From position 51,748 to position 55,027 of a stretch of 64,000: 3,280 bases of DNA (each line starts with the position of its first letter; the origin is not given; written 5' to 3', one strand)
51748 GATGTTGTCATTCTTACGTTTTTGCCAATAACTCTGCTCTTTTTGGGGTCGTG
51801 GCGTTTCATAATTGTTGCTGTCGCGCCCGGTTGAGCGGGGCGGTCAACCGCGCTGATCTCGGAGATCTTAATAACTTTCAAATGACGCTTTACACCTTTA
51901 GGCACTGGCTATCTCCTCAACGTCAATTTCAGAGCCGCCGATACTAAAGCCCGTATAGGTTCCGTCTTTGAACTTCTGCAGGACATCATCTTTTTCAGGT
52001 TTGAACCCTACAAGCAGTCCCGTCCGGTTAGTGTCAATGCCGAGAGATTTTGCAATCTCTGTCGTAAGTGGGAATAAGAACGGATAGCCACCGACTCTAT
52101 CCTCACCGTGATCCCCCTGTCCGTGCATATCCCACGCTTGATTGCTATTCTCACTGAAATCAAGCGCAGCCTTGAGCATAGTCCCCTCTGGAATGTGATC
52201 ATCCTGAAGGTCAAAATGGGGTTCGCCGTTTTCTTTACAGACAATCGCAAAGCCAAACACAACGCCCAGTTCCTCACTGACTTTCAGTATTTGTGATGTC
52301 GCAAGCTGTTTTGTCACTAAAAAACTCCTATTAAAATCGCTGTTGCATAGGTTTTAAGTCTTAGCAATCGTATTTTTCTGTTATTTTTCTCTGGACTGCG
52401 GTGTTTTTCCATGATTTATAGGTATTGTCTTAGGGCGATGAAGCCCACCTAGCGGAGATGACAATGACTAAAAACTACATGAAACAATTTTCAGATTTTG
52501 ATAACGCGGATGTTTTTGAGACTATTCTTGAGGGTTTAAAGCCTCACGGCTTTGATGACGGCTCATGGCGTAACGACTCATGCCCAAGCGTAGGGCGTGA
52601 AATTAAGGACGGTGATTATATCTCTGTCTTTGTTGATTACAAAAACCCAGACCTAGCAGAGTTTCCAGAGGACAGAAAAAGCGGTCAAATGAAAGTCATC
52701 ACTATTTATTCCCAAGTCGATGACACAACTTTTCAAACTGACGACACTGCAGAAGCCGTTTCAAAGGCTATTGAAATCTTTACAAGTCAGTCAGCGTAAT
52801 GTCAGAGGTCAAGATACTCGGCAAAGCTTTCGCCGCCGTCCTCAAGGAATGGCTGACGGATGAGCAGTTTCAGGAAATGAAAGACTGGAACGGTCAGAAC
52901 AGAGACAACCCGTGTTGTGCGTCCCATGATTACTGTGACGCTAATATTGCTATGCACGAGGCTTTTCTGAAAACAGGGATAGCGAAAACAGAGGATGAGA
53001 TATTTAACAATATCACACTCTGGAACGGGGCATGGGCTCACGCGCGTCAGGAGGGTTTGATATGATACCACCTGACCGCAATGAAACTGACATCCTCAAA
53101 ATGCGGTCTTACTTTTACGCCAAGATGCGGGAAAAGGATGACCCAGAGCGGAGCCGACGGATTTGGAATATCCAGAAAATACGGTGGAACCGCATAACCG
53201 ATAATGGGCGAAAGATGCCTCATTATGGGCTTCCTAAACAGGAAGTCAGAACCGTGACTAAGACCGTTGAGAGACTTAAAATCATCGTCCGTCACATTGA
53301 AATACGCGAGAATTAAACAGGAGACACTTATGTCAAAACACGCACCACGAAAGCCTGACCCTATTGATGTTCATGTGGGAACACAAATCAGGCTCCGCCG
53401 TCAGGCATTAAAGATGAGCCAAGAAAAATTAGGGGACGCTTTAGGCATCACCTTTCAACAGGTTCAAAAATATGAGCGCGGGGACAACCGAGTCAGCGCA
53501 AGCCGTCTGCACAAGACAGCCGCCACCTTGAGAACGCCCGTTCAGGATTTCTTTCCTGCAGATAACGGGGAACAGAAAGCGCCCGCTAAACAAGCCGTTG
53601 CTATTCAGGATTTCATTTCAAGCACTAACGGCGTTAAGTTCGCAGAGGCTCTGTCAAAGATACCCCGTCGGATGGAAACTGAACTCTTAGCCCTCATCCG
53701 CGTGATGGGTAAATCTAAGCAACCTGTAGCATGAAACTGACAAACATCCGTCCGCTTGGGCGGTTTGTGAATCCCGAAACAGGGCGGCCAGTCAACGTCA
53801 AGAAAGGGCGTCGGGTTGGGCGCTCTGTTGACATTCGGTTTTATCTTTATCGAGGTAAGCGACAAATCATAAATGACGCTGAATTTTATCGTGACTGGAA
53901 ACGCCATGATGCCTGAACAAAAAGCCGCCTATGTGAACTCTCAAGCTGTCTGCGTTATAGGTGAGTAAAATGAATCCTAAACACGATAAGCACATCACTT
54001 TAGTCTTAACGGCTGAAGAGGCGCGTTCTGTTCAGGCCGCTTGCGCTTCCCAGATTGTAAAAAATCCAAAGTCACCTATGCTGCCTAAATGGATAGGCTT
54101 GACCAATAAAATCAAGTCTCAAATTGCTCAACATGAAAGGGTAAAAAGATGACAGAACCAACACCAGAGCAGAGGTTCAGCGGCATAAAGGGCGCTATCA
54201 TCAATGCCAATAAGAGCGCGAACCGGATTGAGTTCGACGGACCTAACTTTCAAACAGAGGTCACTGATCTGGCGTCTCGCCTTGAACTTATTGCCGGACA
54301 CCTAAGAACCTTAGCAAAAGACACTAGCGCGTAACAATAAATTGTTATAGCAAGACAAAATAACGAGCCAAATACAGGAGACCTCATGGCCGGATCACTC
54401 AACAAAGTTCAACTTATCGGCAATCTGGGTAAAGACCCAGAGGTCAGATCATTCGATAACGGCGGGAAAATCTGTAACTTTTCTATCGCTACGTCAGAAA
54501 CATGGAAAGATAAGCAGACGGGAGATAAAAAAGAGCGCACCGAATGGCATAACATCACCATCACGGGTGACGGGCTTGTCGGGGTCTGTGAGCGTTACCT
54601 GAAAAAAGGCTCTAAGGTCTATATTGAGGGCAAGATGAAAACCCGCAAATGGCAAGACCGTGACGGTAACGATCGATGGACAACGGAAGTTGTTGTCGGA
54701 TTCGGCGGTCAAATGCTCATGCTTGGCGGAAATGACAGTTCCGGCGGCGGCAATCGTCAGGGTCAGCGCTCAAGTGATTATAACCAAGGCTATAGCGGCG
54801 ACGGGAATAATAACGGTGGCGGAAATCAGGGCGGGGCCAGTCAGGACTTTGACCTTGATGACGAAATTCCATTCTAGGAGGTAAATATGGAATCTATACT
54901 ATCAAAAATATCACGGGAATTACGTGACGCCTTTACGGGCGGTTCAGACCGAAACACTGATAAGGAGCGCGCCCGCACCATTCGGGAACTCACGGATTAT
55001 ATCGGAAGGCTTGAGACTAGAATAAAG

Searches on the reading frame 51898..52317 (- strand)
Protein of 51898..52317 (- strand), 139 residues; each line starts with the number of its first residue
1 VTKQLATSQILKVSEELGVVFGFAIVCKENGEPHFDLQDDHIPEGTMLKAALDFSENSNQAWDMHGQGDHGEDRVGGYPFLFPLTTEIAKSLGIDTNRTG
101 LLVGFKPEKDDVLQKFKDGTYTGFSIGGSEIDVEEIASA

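Call 48: search_protein_families(library=pfam, proteins=[window:51898-52317:-], max_evalue=0.01)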
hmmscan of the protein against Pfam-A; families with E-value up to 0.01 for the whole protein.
window:51898-52317:- (139 aa): 1 family
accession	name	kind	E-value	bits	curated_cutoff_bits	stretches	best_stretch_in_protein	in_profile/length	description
PF14550.11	Peptidase_S78_2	-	5.7e-08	33.3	24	1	8-129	3-121/126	Putative phage serine protease XkdF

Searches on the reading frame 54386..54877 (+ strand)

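Call 80: search_protein_families(library=pfam, proteins=[window:54386-54877:+], max_evalue=0.01)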
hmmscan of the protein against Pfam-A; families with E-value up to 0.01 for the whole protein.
window:54386-54877:+ (163 aa): 1 family
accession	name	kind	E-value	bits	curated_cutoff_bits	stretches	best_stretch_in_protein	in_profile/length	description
PF00436.31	SSB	-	7e-34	116.5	26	1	5-104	1-98/104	Single-strand binding protein family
